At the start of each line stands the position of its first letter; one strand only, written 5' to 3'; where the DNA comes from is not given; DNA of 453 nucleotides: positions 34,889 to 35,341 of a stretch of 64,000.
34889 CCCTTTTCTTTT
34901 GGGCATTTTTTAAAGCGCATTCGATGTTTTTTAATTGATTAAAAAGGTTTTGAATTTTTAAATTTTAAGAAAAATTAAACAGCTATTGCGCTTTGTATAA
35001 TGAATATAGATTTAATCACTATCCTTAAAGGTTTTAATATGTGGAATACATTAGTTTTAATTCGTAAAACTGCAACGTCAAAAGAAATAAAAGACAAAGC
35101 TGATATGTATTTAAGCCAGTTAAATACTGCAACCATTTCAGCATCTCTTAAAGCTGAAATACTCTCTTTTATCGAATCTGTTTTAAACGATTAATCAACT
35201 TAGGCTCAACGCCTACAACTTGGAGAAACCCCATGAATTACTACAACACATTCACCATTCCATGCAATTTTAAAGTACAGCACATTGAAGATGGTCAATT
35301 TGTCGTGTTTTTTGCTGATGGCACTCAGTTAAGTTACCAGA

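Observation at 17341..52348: Regulon of at least 14 identical promoter modules driving an array of about 45 small ORFs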

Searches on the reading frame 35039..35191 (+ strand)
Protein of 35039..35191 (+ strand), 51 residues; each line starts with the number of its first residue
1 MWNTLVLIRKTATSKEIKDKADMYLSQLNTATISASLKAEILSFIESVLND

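Call 62: search_solved_structures(query=window:35039-35191:+, max_evalue=10, show_alignments=2)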
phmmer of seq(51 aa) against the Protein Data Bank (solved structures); distinct sequences matched with E-value up to 10: 0.

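Call 64: find_homologous_proteins(query=window:35039-35191:+, max_evalue=0.01)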
Query seq(51 aa) (51 aa): 42 proteins with E <= 0.01 among 42 candidates.
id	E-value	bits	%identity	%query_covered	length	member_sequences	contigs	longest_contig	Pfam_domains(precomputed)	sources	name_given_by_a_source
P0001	8.2e-23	95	100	100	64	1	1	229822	-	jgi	jgi:hypothetical protein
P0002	8.2e-23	95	100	100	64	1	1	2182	-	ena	-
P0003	8.3e-23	95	100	100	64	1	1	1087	-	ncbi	-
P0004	8.4e-23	95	100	100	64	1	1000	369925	-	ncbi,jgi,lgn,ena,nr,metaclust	ncbi:hypothetical protein JDA50_20125 [Acinetobacter pittii]|jgi:hypothetical protein|nr:MULTISPECIE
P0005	8.5e-23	95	100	100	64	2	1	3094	-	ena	-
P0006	8.5e-23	95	100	100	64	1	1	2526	-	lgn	-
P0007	8.6e-23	95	100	100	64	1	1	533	-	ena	-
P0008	9.9e-23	95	100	100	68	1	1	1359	-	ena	-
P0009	1.1e-22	94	98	100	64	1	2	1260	-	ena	-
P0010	1.2e-22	94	98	100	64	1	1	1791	-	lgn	-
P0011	1.2e-22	94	98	100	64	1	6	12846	-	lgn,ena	-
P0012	1.6e-22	94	98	100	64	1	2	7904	-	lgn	-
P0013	2.2e-22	94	98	100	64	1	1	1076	-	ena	-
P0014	2.5e-22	93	98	100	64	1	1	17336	-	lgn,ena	-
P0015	2.7e-22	93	98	100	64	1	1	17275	-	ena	-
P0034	9.7e-21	89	92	100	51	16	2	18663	-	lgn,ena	-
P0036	1.4e-19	85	88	100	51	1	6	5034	-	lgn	-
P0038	2.4e-17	78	91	90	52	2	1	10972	-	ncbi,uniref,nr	ncbi:hypothetical protein [Acinetobacter schindleri]|uniref:hypothetical protein n=1 Tax=Acinetobact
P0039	3.6e-17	78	82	98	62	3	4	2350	-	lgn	-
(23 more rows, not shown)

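Call 65: find_encoding_contigs(protein=P0034, flank=10000, max_places=2)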
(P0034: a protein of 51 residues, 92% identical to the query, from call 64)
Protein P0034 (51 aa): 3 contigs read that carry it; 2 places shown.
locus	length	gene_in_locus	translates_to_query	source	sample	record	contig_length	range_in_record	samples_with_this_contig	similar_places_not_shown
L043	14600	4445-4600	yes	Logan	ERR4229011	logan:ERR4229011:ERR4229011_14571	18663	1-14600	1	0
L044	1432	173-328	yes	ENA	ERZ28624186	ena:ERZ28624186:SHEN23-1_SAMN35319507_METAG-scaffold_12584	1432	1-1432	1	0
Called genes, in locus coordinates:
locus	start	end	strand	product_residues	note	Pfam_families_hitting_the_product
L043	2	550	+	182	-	?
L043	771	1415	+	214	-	-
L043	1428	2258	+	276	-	-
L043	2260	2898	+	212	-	-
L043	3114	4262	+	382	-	-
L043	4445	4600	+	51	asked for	-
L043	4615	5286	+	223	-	-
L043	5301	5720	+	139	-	-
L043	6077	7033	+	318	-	PF27025:DUF8336 (weak)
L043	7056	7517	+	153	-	-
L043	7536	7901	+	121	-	-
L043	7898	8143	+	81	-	-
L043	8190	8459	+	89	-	-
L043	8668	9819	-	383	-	-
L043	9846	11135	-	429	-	PF00817:IMS, PF11798:IMS_HHH (faint), PF11799:IMS_C, PF13438:DUF4113 (faint)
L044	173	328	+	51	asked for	-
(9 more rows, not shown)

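Call 66: find_encoding_contigs(protein=P0038, flank=10000, max_places=2)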
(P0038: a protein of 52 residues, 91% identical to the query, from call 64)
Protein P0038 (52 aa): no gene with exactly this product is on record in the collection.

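Call 67: find_encoding_contigs(protein=P0036, flank=5000, max_places=2)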
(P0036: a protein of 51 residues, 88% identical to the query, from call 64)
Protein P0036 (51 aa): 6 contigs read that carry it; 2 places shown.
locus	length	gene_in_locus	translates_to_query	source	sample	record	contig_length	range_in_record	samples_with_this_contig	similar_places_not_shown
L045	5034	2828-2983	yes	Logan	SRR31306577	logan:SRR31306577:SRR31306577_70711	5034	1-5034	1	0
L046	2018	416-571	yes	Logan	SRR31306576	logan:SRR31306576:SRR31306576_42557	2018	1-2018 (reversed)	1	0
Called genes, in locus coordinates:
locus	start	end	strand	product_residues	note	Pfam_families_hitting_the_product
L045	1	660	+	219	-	?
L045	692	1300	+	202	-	-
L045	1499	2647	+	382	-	-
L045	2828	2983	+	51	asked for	-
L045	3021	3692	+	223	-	-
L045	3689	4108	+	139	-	-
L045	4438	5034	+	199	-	?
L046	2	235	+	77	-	?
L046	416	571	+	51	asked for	-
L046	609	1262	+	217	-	-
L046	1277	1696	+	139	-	-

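Call 68: find_encoding_contigs(protein=P0039, flank=5000, max_places=2)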
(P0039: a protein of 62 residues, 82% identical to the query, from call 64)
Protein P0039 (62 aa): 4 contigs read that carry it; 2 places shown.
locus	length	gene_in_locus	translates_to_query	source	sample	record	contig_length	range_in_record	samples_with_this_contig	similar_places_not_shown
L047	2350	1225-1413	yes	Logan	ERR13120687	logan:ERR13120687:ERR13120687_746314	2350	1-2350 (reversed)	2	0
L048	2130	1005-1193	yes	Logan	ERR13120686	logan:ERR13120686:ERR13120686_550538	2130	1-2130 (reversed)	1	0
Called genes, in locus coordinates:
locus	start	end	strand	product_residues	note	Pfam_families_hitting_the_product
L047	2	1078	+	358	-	?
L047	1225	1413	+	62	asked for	-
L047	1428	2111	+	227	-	-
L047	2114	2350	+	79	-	?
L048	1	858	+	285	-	?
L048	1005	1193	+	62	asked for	-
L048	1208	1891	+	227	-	-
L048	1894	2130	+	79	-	?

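Call 80: predict_structure(alignment_id=A3)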
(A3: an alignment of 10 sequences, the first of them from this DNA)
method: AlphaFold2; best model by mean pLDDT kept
length: 51 residues; sequences in the alignment: 10
mean_pLDDT: 93.9   pTM: 0.75
mean pLDDT of the five models: 93.9, 93.5, 93.1, 92.7, 92.3
residues with pLDDT >= 90: 44; 70-90: 7; 50-70: 0; < 50: 0
segments of 3 or more residues with pLDDT < 50: none
pLDDT, mean of each block of 10 residues (from residue 1): 95 96 93 91 95 82
secondary structure, 60 per line:
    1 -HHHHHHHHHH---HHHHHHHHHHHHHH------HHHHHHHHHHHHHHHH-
elements in order: H2-11 H15-28 H35-50

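Call 82: fold_search(model_id=the predicted structure, library=pdb)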
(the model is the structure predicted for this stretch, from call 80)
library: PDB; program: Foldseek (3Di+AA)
matches with E <= 10: 50; with E <= 0.001: 0
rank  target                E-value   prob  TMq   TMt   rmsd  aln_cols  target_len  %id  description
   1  7mkk_A                1.5e+00  0.41  0.58  0.45   6.1        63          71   21  Crystal structure of Drosophila Panoramix in complex with Sov NTD (released 2022-02-02)
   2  2fu2                  1.7e+00  0.77  0.74  0.52   1.9        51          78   18  Crystal structure of protein SPy2152 from Streptococcus pyogenes (released 2006-03-07)
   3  2qsb                  2.9e+00  0.38  0.63  0.43   2.8        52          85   23  Crystal structure of a protein from uncharacterized family UPF0147 from Thermoplasma acidophilum (released 2007-09-11)
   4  5gap_A                3.5e+00  0.12  0.40  0.03   8.4        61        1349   16  Body region of the U4/U6.U5 tri-snRNP (released 2016-01-27)
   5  6m71_C                3.8e+00  0.25  0.61  0.49   3.1        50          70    8  SARS-Cov-2 RNA-dependent RNA polymerase in complex with cofactors (released 2020-04-01)
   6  6xqb_C                4.3e+00  0.28  0.66  0.58   2.3        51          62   10  SARS-CoV-2 RdRp/RNA complex (released 2020-07-29)
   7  4hfk_D                4.6e+00  0.16  0.51  0.29   6.7        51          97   27  Crystal structure of the type VI effector-immunity complex Tae4-Tai4 from Enterobacter cloacae (released 2013-01-16)
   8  4hfk_B                4.6e+00  0.16  0.51  0.28   6.8        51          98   27  Crystal structure of the type VI effector-immunity complex Tae4-Tai4 from Enterobacter cloacae (released 2013-01-16)
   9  7vzr_A                4.6e+00  0.16  0.53  0.04  10.2        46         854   22  Structure of the Acidobacteria homodimeric reaction center bound with cytochrome c (the smaller form) (released 2022-12-28)
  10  7tyd_B                4.6e+00  0.12  0.42  0.37   7.8        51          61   14  Crystal structure of FGFR4 domain 3 in complex with a de novo-designed mini-binder in P21 space group (released 2022-11-09)
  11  4jur_O                5.2e+00  0.15  0.51  0.29   6.8        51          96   27  Crystal structure of the effector Tae4 from Salmonella typhimurium in complex with the immunity Tai4 from Enterobacter (released 2014-02-05)
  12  5cdi_A                5.9e+00  0.10  0.53  0.05  15.0        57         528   16  Chloroplast chaperonin 60b1 of Chlamydomonas (released 2016-05-11)
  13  9sao_C                6.3e+00  0.18  0.63  0.56   2.6        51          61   10  Cryo-EM structure of SARS CoV-2 RdRp S759A mutant in complex with 20-40mer RNA incorporating remdesivir (released 2025-10-01)
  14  9dn6_A                6.3e+00  0.18  0.58  0.26   3.8        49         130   22  Insulin receptor bound with de novo designed agonist called "RF-405". (released 2025-10-01)
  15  9sap_C                6.3e+00  0.15  0.59  0.52   3.1        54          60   11  Cryo-EM structure of SARS CoV-2 RdRp wild-type in complex with 20-40mer RNA incorporating Remdesivir (released 2025-10-01)
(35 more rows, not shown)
